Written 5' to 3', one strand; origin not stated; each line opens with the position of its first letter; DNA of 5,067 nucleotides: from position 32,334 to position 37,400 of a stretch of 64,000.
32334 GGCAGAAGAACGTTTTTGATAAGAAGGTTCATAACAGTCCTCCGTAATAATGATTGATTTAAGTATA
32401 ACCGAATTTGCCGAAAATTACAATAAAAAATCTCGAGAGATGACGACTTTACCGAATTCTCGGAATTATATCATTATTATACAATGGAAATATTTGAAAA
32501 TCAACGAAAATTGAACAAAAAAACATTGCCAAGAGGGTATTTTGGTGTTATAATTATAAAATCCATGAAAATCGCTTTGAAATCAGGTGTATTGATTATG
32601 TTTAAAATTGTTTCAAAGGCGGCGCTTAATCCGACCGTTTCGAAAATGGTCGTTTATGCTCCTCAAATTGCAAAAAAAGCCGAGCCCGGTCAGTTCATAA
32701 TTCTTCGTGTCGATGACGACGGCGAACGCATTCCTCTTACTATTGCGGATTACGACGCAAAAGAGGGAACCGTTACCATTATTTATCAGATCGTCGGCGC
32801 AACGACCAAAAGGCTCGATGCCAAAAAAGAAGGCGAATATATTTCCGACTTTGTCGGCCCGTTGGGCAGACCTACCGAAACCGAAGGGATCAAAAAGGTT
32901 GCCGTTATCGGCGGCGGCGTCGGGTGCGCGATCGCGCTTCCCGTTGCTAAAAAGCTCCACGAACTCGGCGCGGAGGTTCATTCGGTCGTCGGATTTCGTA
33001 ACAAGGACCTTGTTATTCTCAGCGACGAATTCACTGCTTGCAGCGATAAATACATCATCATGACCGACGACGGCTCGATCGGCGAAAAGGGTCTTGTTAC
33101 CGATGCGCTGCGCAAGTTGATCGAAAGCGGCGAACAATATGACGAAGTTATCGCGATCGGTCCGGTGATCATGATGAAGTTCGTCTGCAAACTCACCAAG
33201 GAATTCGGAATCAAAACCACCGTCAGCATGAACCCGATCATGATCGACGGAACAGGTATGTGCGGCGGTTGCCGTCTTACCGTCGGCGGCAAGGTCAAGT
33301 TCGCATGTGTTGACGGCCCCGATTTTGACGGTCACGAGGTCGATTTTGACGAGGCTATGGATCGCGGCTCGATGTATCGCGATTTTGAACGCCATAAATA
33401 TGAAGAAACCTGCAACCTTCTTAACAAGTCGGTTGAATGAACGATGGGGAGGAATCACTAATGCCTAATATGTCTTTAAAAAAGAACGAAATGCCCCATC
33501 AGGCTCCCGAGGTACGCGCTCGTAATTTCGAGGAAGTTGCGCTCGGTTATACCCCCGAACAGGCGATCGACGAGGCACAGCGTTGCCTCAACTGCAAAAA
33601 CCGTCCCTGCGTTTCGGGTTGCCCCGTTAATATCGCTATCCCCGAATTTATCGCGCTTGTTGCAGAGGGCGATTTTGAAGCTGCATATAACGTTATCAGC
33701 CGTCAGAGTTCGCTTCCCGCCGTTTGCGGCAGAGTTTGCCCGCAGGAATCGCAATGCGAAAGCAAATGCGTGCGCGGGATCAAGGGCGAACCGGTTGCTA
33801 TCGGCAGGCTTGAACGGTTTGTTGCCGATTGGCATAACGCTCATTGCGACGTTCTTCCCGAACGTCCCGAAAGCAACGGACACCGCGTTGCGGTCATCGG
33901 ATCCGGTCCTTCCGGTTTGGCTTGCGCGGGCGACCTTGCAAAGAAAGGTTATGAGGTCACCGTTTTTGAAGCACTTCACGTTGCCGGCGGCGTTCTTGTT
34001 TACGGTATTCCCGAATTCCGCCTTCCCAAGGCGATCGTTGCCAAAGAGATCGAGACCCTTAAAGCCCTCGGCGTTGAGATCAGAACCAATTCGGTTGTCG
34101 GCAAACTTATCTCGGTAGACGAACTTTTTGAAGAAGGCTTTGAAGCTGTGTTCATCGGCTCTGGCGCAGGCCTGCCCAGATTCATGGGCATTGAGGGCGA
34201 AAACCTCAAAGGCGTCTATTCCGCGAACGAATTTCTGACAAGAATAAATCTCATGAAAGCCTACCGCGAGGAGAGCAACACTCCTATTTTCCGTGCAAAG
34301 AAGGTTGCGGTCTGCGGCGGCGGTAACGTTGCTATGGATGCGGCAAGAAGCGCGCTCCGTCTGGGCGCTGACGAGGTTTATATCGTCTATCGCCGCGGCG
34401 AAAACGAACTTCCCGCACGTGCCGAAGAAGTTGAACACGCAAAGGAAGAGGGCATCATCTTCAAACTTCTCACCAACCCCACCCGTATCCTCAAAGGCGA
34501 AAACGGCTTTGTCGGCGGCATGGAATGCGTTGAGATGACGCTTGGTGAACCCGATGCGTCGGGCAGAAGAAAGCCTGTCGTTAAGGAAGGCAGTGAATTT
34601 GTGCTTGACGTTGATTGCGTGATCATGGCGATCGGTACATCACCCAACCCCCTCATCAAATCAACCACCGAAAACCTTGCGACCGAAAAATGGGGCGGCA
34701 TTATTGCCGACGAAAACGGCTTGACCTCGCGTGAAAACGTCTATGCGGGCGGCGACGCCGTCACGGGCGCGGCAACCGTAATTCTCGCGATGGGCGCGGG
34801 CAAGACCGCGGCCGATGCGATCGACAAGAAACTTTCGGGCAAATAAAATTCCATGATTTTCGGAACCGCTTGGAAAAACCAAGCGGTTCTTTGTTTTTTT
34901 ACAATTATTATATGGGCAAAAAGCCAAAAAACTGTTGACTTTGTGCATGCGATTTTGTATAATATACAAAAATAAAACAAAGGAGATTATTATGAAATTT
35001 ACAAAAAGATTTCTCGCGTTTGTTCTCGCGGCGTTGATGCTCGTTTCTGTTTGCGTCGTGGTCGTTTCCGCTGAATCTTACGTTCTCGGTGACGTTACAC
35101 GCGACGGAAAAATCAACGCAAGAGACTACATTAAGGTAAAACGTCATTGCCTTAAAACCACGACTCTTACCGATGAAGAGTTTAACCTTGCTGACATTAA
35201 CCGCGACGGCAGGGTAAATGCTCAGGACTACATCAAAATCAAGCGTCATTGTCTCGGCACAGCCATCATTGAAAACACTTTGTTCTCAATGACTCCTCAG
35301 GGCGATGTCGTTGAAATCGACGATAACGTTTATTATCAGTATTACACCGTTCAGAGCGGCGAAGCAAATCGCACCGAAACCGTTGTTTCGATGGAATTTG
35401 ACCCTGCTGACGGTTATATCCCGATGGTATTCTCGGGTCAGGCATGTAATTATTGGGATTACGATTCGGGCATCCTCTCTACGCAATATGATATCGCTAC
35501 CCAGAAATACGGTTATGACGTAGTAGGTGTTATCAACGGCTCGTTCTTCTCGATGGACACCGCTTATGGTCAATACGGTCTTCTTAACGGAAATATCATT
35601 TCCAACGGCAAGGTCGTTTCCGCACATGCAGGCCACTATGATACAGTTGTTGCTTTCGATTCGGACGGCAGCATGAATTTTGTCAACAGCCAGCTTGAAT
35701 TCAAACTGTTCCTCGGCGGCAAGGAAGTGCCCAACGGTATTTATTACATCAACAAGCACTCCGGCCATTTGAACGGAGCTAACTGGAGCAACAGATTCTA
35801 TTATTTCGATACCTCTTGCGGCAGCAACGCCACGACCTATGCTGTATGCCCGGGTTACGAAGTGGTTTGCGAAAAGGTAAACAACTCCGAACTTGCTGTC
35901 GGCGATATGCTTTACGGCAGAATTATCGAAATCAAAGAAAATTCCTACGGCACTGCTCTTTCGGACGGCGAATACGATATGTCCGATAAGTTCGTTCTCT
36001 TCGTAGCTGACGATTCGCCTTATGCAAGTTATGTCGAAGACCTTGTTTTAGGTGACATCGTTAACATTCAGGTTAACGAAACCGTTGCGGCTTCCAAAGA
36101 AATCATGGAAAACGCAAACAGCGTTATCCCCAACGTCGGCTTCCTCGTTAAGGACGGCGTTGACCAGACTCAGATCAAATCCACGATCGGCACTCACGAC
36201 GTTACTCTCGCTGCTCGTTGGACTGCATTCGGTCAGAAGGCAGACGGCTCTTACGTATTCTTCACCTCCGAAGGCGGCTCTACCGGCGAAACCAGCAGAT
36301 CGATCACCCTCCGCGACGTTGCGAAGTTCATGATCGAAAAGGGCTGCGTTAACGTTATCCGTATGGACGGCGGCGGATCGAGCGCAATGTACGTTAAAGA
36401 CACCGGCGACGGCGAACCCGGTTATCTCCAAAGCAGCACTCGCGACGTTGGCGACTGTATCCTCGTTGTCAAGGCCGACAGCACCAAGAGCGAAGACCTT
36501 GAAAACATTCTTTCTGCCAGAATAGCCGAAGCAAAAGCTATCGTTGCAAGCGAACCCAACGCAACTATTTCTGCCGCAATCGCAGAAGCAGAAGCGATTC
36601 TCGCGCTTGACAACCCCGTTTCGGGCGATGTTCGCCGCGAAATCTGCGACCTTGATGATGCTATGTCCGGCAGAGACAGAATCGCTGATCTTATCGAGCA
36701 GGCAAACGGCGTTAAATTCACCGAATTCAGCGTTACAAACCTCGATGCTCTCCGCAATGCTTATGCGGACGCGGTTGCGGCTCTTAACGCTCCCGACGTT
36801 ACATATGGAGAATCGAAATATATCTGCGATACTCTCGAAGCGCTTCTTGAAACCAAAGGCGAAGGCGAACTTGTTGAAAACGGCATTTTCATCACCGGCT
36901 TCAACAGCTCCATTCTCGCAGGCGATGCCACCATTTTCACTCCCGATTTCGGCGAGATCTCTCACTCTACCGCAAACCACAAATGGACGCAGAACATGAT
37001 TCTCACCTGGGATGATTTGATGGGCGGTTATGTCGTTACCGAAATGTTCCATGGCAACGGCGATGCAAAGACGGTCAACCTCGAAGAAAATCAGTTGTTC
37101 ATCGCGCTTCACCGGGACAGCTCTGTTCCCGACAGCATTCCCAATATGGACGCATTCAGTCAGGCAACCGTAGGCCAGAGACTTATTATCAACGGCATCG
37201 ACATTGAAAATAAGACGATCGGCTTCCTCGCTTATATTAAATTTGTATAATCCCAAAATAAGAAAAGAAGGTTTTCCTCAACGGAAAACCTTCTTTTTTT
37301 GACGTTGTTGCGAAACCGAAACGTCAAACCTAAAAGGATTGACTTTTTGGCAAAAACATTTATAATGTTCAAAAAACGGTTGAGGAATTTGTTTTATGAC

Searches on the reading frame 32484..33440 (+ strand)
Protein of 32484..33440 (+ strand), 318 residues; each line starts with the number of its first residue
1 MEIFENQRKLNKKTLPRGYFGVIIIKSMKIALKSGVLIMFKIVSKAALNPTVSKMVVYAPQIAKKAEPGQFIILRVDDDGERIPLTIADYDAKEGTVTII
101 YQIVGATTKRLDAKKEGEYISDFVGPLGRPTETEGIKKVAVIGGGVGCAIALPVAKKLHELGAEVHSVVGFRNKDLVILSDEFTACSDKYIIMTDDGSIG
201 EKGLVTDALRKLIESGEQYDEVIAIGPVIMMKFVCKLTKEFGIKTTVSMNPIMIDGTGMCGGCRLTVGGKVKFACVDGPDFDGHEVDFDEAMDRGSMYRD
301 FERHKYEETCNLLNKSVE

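Call 53: search_protein_families(library=pfam, proteins=[window:32484-33440:+], max_evalue=0.001)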
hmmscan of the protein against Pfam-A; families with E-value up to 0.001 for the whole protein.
window:32484-33440:+ (318 aa): 2 families
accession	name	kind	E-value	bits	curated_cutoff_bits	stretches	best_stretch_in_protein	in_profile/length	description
PF10418.14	DHODB_Fe-S_bind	-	5.1e-13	48.9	23.9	1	250-287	1-41/41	Iron-sulfur cluster binding domain of dihydroorotate dehydrogenase B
PF00175.26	NAD_binding_1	-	0.00019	22.5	22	1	142-236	2-109/109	Oxidoreductase NAD-binding domain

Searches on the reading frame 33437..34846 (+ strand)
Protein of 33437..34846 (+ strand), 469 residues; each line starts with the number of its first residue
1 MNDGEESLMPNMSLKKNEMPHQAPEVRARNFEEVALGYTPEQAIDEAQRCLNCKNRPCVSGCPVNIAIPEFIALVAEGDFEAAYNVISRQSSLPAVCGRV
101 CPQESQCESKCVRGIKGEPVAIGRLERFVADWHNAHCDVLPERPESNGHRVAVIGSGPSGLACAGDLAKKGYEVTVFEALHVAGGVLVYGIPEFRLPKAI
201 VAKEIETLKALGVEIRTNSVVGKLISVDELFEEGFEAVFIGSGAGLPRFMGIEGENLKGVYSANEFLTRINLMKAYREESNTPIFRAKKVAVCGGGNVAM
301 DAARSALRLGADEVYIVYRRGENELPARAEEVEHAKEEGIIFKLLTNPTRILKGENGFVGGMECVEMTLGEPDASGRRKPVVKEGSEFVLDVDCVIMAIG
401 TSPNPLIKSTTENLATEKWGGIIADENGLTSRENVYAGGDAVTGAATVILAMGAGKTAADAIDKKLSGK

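Call 53: search_protein_families(library=pfam, proteins=[window:33437-34846:+], max_evalue=0.001)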
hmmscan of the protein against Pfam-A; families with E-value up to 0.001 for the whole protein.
window:33437-34846:+ (469 aa): 12 families
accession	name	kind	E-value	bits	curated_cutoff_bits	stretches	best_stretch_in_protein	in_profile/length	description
PF14691.11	Fer4_20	-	5.2e-45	152.3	25.8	1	27-135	1-110/113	Dihydroprymidine dehydrogenase domain II, 4Fe-4S cluster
PF07992.20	Pyr_redox_2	-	2.4e-34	119.5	26.1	1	150-455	2-291/291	Pyridine nucleotide-disulphide oxidoreductase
PF00070.33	Pyr_redox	-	4e-13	50.1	22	2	150-223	1-65/82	Pyridine nucleotide-disulphide oxidoreductase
PF13738.12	Pyr_redox_3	-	3.2e-08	33.6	30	0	273-322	150-198/305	Pyridine nucleotide-disulphide oxidoreductase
PF13450.12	NAD_binding_8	-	1.3e-07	32.2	21.9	1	153-185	1-33/68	NAD(P)-binding Rossmann-like domain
PF01266.30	DAO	-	5.8e-07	29.8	27.9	1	150-183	1-35/353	FAD dependent oxidoreductase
PF12831.13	FAD_oxidored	-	2e-05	24.5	27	1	151-190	2-41/416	FAD dependent oxidoreductase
PF03807.23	F420_oxidored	-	2.9e-05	25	21.6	0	289-333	1-45/94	NADP oxidoreductase coenzyme F420-dependent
PF01946.23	Thi4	-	5.8e-05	22.9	26.2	1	151-213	20-82/235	Thi4 family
PF03486.20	HI0933_like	-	0.00031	20.7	50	1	150-182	2-34/244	HI0933-like protein Rossmann domain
PF00890.30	FAD_binding_2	-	0.00051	19.8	20.4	1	151-188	2-39/414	FAD binding domain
PF01262.27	AlaDh_PNT_C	-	0.00064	19.6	23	0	286-319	27-59/214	Alanine dehydrogenase/PNT, C-terminal domain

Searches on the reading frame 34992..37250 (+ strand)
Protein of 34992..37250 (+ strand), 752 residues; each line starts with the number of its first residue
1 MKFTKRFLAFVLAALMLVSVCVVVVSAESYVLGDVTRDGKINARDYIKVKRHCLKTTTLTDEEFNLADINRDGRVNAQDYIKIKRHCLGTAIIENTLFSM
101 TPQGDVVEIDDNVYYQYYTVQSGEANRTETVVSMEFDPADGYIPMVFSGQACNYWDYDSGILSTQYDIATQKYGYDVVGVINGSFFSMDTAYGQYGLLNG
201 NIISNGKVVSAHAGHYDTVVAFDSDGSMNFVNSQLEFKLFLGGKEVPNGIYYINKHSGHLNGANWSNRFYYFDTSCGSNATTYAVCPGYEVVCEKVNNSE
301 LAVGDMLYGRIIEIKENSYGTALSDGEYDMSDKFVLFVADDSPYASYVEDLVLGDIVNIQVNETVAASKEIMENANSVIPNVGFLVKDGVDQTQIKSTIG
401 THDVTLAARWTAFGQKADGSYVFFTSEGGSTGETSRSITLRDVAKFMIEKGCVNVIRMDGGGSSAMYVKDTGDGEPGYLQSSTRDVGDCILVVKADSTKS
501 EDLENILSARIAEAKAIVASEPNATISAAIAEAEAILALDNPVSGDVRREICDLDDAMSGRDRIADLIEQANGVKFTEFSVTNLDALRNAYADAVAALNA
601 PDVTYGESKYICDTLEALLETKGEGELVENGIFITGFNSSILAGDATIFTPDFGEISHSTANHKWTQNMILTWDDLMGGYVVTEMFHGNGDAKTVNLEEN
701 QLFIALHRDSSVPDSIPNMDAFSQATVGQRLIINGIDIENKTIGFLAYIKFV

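Call 7: search_protein_families(library=pfam, proteins=[window:34992-37250:+], max_evalue=1)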
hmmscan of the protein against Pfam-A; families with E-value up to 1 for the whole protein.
window:34992-37250:+ (752 aa): 5 families
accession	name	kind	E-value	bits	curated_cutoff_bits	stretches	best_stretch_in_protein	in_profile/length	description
PF09992.14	NAGPA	-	3.3e-22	79.9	25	2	368-492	59-168/169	Phosphodiester glycosidase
PF00404.24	Dockerin_1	-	1.3e-13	51.4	22.9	1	32-86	1-55/57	Dockerin type I domain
PF00036.39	EF-hand_1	-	0.0021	17.9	25.4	1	61-83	3-25/29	EF hand domain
PF13499.12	EF-hand_7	-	0.0027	18.5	30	1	34-82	12-64/67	EF-hand domain pair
PF13202.12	EF-hand_5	-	0.0095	15.8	25.9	1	64-80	5-21/25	EF hand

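Call 92: search_protein_families(library=ncbifam, proteins=[window:34992-37250:+], max_evalue=0.001)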
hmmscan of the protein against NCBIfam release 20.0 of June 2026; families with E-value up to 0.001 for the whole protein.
window:34992-37250:+ (752 aa): 1 family
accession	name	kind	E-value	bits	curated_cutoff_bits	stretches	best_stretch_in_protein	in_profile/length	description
NF049990.1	CellobisidaseCelK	equivalog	2.5e-09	35.9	1700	1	27-89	824-884/889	cellulose 1,4-beta-cellobiosidase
